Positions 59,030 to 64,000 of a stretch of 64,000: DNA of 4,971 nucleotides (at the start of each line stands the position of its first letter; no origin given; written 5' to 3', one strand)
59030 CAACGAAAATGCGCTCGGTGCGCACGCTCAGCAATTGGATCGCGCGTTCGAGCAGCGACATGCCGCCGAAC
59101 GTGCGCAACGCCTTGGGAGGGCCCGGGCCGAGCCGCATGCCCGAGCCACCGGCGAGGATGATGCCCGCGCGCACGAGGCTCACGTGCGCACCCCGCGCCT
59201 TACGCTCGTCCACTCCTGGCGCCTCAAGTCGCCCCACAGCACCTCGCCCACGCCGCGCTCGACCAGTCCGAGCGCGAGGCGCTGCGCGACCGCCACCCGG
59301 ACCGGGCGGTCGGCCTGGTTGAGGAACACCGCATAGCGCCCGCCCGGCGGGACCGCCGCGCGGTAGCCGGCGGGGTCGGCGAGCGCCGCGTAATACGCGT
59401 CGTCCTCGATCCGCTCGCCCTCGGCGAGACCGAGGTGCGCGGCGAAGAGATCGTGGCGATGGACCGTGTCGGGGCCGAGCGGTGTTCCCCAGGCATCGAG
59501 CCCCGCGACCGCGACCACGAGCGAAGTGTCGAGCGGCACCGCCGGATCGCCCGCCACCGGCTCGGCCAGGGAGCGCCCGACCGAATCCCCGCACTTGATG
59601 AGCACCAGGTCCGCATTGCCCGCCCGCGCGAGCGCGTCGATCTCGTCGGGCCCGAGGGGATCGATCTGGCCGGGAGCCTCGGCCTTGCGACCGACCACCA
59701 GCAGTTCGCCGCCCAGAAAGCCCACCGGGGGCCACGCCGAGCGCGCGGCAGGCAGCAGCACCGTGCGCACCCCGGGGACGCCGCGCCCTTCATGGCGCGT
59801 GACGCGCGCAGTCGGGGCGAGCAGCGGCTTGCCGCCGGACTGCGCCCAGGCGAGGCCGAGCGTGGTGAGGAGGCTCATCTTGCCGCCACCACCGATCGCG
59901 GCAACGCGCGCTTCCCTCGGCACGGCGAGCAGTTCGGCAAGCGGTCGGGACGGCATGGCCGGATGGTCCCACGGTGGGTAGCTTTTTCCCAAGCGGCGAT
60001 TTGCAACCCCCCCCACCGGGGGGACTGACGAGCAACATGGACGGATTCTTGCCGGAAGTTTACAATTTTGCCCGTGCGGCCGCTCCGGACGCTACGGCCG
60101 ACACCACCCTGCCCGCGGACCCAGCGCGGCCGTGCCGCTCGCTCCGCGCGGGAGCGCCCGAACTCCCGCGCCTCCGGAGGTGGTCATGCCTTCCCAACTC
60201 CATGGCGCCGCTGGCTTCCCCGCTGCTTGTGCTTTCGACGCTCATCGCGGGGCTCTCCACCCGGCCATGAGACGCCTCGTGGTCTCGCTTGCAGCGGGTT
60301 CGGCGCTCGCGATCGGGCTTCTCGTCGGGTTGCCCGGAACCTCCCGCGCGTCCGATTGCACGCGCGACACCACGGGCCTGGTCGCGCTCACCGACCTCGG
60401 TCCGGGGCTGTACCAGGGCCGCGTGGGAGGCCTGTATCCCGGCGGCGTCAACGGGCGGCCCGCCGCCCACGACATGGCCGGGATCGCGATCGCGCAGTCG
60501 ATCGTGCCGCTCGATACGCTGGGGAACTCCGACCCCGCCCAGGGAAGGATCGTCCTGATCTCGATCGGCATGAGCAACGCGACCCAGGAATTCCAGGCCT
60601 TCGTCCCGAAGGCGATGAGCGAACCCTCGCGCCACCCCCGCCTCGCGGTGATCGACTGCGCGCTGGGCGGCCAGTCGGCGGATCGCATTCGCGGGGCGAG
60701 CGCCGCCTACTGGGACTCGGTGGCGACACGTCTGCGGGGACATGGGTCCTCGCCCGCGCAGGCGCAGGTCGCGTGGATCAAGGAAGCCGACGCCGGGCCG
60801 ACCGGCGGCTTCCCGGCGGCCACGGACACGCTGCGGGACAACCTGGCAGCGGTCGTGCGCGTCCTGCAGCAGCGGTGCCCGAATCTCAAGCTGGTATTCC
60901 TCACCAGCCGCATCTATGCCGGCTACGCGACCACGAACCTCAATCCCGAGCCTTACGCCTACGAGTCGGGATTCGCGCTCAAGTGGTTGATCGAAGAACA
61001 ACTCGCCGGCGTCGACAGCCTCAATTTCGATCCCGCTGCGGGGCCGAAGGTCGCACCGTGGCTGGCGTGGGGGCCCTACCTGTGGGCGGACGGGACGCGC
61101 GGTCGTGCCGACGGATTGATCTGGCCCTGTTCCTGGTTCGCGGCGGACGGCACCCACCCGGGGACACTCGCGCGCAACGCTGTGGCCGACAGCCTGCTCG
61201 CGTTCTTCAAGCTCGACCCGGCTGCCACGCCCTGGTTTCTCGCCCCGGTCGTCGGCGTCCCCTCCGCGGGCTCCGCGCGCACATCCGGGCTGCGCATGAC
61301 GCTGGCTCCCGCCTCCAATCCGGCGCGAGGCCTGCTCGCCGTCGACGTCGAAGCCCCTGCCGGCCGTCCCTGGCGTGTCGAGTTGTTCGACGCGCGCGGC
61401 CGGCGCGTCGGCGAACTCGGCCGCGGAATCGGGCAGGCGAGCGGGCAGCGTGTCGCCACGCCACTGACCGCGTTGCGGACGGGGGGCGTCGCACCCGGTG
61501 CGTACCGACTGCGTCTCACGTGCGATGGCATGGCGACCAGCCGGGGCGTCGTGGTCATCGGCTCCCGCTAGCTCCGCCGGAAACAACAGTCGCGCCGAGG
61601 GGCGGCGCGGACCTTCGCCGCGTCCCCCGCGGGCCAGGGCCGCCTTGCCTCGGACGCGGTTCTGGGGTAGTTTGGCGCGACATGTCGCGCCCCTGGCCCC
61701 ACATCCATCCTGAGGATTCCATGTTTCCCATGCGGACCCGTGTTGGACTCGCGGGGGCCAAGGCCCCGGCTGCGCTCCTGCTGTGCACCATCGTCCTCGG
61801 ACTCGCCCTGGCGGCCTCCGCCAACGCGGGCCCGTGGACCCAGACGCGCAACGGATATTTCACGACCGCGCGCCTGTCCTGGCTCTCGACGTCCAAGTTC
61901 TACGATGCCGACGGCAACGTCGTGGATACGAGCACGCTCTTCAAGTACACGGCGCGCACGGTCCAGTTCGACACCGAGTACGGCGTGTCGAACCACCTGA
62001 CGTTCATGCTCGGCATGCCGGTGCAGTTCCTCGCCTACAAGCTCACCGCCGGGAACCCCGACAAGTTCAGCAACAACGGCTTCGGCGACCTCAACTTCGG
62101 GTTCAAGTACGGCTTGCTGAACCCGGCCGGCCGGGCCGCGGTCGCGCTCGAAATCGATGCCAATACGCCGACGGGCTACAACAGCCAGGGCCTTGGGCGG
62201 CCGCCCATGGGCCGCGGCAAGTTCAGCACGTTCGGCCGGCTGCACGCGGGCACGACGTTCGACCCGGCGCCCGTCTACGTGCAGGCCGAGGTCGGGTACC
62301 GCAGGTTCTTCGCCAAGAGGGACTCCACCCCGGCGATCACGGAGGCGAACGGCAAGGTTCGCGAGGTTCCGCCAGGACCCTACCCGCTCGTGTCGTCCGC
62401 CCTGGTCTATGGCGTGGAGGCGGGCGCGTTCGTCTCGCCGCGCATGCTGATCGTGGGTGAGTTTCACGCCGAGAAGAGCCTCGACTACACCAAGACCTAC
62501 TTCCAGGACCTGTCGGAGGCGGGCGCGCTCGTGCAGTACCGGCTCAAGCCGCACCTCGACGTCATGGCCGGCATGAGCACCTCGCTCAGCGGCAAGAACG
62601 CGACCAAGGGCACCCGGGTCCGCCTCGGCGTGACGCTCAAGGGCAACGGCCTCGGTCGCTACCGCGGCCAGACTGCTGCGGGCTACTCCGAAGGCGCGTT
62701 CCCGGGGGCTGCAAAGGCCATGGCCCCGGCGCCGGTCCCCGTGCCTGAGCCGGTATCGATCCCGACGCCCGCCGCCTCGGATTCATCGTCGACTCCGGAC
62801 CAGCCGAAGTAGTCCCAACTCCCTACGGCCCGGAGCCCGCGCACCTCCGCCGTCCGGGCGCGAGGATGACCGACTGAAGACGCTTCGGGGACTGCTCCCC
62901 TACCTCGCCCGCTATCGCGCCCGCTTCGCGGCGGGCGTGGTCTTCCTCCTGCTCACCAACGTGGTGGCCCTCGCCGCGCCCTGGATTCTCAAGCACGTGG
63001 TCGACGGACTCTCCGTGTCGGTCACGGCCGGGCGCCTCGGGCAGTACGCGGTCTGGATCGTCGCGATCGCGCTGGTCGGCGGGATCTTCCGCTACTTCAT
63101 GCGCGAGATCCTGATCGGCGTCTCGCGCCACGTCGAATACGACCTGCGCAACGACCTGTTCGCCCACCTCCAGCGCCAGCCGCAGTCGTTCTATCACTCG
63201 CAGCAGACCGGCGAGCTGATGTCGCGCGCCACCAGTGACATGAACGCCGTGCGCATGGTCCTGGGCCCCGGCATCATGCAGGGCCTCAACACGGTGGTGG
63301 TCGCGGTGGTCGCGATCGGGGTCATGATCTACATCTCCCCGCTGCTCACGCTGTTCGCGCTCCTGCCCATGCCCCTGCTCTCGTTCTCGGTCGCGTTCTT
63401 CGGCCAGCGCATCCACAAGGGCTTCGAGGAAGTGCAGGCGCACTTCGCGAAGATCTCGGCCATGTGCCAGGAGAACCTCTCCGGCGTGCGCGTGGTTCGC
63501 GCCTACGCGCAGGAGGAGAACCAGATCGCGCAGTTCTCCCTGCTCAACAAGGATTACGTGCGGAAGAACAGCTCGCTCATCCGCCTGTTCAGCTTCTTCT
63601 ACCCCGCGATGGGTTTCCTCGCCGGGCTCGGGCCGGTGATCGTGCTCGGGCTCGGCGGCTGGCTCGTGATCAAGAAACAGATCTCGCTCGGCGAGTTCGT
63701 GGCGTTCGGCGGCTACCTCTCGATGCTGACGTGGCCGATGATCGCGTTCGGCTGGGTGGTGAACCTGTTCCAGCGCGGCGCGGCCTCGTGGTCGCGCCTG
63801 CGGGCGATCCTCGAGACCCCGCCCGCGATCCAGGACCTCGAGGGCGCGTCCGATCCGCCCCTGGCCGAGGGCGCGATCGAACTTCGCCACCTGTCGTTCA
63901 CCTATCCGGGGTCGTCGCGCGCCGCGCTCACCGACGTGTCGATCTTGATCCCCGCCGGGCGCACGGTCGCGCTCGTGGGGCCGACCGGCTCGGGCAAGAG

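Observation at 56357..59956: YqeC-family and MobA-like genes (GTGA-coupled) directly upstream of a bis-MGD molybdoenzyme rather than a xanthine-dehydrogenase-family hydroxylase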

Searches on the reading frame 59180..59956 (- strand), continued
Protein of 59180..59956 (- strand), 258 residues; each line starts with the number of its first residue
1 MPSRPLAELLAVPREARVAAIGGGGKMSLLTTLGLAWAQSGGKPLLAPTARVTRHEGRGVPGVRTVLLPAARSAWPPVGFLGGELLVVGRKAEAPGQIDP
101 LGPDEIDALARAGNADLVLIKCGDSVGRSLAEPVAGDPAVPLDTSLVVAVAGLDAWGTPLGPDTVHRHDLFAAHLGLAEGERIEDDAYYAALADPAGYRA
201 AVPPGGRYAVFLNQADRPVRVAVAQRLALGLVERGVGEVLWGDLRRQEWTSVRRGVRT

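Call 82: search_protein_families(library=ncbifam, proteins=[P0258, P0285, P0350, P0254, P0255, P0059, L092:9167-9853:+, L060:8966-9811:+, L060:11036-11614:+], max_evalue=0.0001)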
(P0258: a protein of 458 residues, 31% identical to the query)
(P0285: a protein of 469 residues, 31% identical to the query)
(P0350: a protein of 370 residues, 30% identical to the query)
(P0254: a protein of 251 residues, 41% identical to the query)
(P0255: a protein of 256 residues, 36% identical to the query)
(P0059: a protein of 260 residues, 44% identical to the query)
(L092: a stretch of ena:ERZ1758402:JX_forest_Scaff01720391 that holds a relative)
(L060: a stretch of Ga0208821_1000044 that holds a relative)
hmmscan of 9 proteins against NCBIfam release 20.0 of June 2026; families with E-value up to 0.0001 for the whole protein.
P0258 (458 aa): 31 families (the best 25 are shown)
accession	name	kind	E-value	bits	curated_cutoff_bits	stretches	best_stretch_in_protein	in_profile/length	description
TIGR03310.1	matur_MocA_YgfJ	equivalog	2.5e-60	203.7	186.45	1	259-447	1-188/188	molybdenum cofactor cytidylyltransferase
TIGR03172.2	TIGR03172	equivalog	1.5e-55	188.2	73.05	1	14-228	1-207/209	selenium cofactor biosynthesis protein YqeC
NF045665.1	NTPtran_DVU1551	equivalog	5.9e-41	140.7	315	1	259-452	2-194/359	DVU_1551 family NTP transferase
TIGR03202.1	pucB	equivalog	1.3e-34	119.6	235.05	1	259-444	2-192/192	xanthine dehydrogenase accessory protein PucB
NF045782.1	NicBOxredNboR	equivalog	8.3e-23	81.1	260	1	254-447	5-205/206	nicotine blue oxidoreductase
NF053639.1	Mfer334_fam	equivalog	1.9e-19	70.4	260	1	259-379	1-131/209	pseudomurein biosynthesis protein PmurB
TIGR01173.1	glmU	equivalog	4e-15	55.6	366.85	1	259-379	2-122/452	bifunctional UDP-N-acetylglucosamine diphosphorylase/glucosamine-1-phosphate N-acetyltransferase GlmU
NF010933.0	PRK14353.1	equivalog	1e-14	54.1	505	1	258-380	6-130/453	bifunctional UDP-N-acetylglucosamine diphosphorylase/glucosamine-1-phosphate N-acetyltransferase GlmU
NF010934.1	PRK14354.1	equivalog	3.4e-14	52.2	450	1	260-379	2-120/447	bifunctional UDP-N-acetylglucosamine diphosphorylase/glucosamine-1-phosphate N-acetyltransferase GlmU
NF010940.0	PRK14360.1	equivalog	2.2e-13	49.6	602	1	259-380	3-125/452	bifunctional UDP-N-acetylglucosamine diphosphorylase/glucosamine-1-phosphate N-acetyltransferase GlmU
NF001457.0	PRK00317.1-3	equivalog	6.3e-13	48.7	164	1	259-389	3-128/200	molybdenum cofactor guanylyltransferase MobA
TIGR00453.1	ispD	equivalog_domain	1.4e-12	47.6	181.3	1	259-382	1-126/219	2-C-methyl-D-erythritol 4-phosphate cytidylyltransferase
NF010932.0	PRK14352.1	equivalog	3.3e-12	45.8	611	1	258-379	7-131/488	bifunctional UDP-N-acetylglucosamine diphosphorylase/glucosamine-1-phosphate N-acetyltransferase GlmU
NF010935.0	PRK14355.1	equivalog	6.4e-11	41.5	718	1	258-381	4-128/459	bifunctional UDP-N-acetylglucosamine diphosphorylase/glucosamine-1-phosphate N-acetyltransferase GlmU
TIGR02665.1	molyb_mobA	equivalog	1e-10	42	151.85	1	259-406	2-146/186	molybdenum cofactor guanylyltransferase MobA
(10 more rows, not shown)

P0285 (469 aa): 30 families (the best 25 are shown)
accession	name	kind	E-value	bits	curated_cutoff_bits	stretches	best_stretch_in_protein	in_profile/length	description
TIGR03172.2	TIGR03172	equivalog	4.8e-54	183.4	73.05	1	220-434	1-206/209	selenium cofactor biosynthesis protein YqeC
TIGR03310.1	matur_MocA_YgfJ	equivalog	2.5e-51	174.4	186.45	1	10-195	2-187/188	molybdenum cofactor cytidylyltransferase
NF045665.1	NTPtran_DVU1551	equivalog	2.6e-42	145.2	315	1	8-199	1-192/359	DVU_1551 family NTP transferase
TIGR03202.1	pucB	equivalog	9.9e-34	116.7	235.05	1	8-193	1-192/192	xanthine dehydrogenase accessory protein PucB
NF045782.1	NicBOxredNboR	equivalog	7.8e-25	87.8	260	1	4-194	5-203/206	nicotine blue oxidoreductase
NF010933.0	PRK14353.1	equivalog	1.3e-15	56.9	505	1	5-127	3-128/453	bifunctional UDP-N-acetylglucosamine diphosphorylase/glucosamine-1-phosphate N-acetyltransferase GlmU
TIGR01173.1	glmU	equivalog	2.1e-15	56.5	366.85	1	11-122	4-116/452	bifunctional UDP-N-acetylglucosamine diphosphorylase/glucosamine-1-phosphate N-acetyltransferase GlmU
NF010935.0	PRK14355.1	equivalog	1.1e-14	54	718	1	7-124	3-122/459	bifunctional UDP-N-acetylglucosamine diphosphorylase/glucosamine-1-phosphate N-acetyltransferase GlmU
NF053639.1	Mfer334_fam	equivalog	1.8e-13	50.8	260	1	12-128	4-131/209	pseudomurein biosynthesis protein PmurB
NF010932.0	PRK14352.1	equivalog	3.3e-13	49.1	611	1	4-125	3-128/488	bifunctional UDP-N-acetylglucosamine diphosphorylase/glucosamine-1-phosphate N-acetyltransferase GlmU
TIGR02665.1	molyb_mobA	equivalog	2.6e-12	47.1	151.85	1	8-153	1-144/186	molybdenum cofactor guanylyltransferase MobA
NF010938.0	PRK14358.1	equivalog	3.4e-12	45.7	500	1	1-125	1-126/481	bifunctional N-acetylglucosamine-1-phosphate uridyltransferase/glucosamine-1-phosphate acetyltransferase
NF010934.1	PRK14354.1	equivalog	4.7e-12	45.2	450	1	10-122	2-114/447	bifunctional UDP-N-acetylglucosamine diphosphorylase/glucosamine-1-phosphate N-acetyltransferase GlmU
NF010936.0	PRK14356.1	equivalog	5.2e-11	42.1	666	1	7-121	5-121/456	bifunctional UDP-N-acetylglucosamine diphosphorylase/glucosamine-1-phosphate N-acetyltransferase GlmU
NF001855.0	PRK00576.1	equivalog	1.4e-10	41.1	205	1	5-138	4-133/197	molybdenum cofactor guanylyltransferase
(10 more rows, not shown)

P0350 (370 aa): 2 families
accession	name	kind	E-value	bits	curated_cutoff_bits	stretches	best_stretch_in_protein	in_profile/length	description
TIGR03172.2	TIGR03172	equivalog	1.8e-56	191.3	73.05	1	14-231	1-208/209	selenium cofactor biosynthesis protein YqeC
NF001457.0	PRK00317.1-3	equivalog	7.8e-05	22.2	164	0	257-275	3-21/200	molybdenum cofactor guanylyltransferase MobA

P0254 (251 aa): 1 family
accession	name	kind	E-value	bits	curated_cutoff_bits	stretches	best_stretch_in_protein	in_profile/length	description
TIGR03172.2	TIGR03172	equivalog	3.4e-33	115.2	73.05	1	15-234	2-208/209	selenium cofactor biosynthesis protein YqeC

P0255 (256 aa): 1 family
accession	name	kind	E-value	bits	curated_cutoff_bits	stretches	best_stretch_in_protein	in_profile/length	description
TIGR03172.2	TIGR03172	equivalog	9.4e-58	195.5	73.05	1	19-231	2-208/209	selenium cofactor biosynthesis protein YqeC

P0059 (260 aa): 1 family
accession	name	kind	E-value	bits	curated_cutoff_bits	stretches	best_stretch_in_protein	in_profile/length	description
TIGR03172.2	TIGR03172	equivalog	3.7e-41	141.3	73.05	1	24-242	2-208/209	selenium cofactor biosynthesis protein YqeC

L092:9167-9853:+ (228 aa): 11 families
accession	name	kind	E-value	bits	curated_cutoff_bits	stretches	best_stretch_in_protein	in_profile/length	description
TIGR02665.1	molyb_mobA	equivalog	4e-15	56.3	151.85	1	7-178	3-161/186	molybdenum cofactor guanylyltransferase MobA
NF001855.0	PRK00576.1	equivalog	1.7e-12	47.3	205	1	5-116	7-116/197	molybdenum cofactor guanylyltransferase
NF002741.0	PRK02726.1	equivalog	2.6e-09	37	179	1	7-172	10-162/200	molybdenum cofactor guanylyltransferase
NF011056.0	PRK14489.1-1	equivalog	1.3e-08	34.4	379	1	5-217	6-196/363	bifunctional molybdenum cofactor guanylyltransferase MobA/molybdopterin-guanine dinucleotide biosynthesis adaptor protein MobB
NF001457.0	PRK00317.1-3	equivalog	2.1e-08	33.9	164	1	7-189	4-171/200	molybdenum cofactor guanylyltransferase MobA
NF011059.0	PRK14490.1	equivalog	2e-06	27.2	354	1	6-173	182-334/374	bifunctional molybdenum cofactor guanylyltransferase MobA/molybdopterin-guanine dinucleotide biosynthesis adaptor protein MobB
TIGR03310.1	matur_MocA_YgfJ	equivalog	7.1e-06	26.1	186.45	1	7-118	2-114/188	molybdenum cofactor cytidylyltransferase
NF010932.0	PRK14352.1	equivalog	1e-05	24.4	611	1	6-118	8-125/488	bifunctional UDP-N-acetylglucosamine diphosphorylase/glucosamine-1-phosphate N-acetyltransferase GlmU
NF011058.0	PRK14489.1-3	exception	1.1e-05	24.2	820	1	6-116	10-121/382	molybdenum cofactor guanylyltransferase MobA, DUF3305 domain-containing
NF045782.1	NicBOxredNboR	equivalog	9.4e-05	22.2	260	0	5-40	9-43/206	nicotine blue oxidoreductase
TIGR00453.1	ispD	equivalog_domain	9.6e-05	21.9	181.3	0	8-119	3-117/219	2-C-methyl-D-erythritol 4-phosphate cytidylyltransferase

L060:8966-9811:+ (281 aa): 1 family
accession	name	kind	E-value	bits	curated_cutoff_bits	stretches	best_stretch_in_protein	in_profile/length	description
TIGR03309.1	matur_yqeB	equivalog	4.8e-110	367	220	1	22-277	1-255/256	selenium-dependent molybdenum cofactor biosynthesis protein YqeB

L060:11036-11614:+ (192 aa): 0 families

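Call 97: predict_structure(alignment_id=A5)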
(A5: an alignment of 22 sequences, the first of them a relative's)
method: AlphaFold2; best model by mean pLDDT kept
length: 458 residues; sequences in the alignment: 22
mean_pLDDT: 91.7   pTM: 0.71
mean pLDDT of the five models: 91.7, 91.2, 91.2, 89.8, 88.2
residues with pLDDT >= 90: 355; 70-90: 89; 50-70: 8; < 50: 6
segments of 3 or more residues with pLDDT < 50: 55-57, 456-458
pLDDT, mean of each block of 10 residues (from residue 1): 94 97 94 95 92 56 84 90 89 89 91 96 95 95 98 98 98 98 98 94 95 94 94 93 88 88 88 89 93 96 95 89 94 93 92 96 96 91 95 94 93 90 94 88 92 62
secondary structure, 60 per line:
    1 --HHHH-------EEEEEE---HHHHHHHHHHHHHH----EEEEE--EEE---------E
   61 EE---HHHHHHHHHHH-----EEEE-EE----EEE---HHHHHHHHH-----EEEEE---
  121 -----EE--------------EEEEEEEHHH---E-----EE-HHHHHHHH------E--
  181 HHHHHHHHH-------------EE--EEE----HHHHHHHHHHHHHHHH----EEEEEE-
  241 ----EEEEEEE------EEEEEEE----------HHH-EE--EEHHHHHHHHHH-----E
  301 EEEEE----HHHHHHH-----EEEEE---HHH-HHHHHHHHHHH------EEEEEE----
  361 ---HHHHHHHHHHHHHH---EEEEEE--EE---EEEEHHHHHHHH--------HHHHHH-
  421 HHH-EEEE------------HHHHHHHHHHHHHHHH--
elements in order: H3-6 E14-19 H23-36 E41-45 E48-50 E60-62 H66-76 E82-85 E93-95 H99-107 E113-117 E142-148 H164-171 H181-189 E207-209 H214-229 E234-239 E245-251 E258-264 H285-294 E300-305 H310-316 E322-326 H334-344 E351-356 H364-377 E381-386 E394-397 H398-405 H414-419 E425-428 H441-456

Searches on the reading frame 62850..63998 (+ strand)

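Call 69: search_protein_families(library=pfam, proteins=[window:62850-63998:+], max_evalue=0.001)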
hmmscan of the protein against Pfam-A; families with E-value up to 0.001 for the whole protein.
window:62850-63998:+ (383 aa): 1 family
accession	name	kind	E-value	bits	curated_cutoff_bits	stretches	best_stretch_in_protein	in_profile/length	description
PF00664.28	ABC_membrane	-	7.6e-49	167.3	28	1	28-297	3-274/274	ABC transporter transmembrane region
